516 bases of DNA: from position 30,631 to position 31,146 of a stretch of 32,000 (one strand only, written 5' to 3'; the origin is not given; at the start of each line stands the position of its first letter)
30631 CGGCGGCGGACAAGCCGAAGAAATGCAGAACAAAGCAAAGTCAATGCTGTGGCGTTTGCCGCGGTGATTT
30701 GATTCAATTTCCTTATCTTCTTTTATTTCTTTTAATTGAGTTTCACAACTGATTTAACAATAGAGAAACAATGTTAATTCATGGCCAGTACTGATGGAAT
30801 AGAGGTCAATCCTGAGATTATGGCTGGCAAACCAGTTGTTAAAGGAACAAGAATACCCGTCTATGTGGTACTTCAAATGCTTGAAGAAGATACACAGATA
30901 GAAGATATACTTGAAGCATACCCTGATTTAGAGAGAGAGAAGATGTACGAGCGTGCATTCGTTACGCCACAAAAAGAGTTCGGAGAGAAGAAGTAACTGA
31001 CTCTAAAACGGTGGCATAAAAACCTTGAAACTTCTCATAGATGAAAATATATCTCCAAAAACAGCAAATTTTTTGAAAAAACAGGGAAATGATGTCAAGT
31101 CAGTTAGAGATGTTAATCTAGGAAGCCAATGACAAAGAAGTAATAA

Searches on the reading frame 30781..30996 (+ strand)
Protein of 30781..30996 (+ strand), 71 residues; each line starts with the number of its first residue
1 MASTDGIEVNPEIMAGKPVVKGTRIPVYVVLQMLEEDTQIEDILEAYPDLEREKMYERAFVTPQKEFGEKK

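Call 79: search_protein_families(library=pfam, proteins=[window:30781-30996:+], max_evalue=0.001)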
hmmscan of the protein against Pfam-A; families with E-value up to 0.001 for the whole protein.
window:30781-30996:+ (71 aa): 1 family
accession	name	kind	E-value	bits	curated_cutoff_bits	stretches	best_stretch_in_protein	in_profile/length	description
PF04255.20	DUF433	-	1.6e-19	69.9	23.6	1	7-57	1-51/56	Protein of unknown function (DUF433)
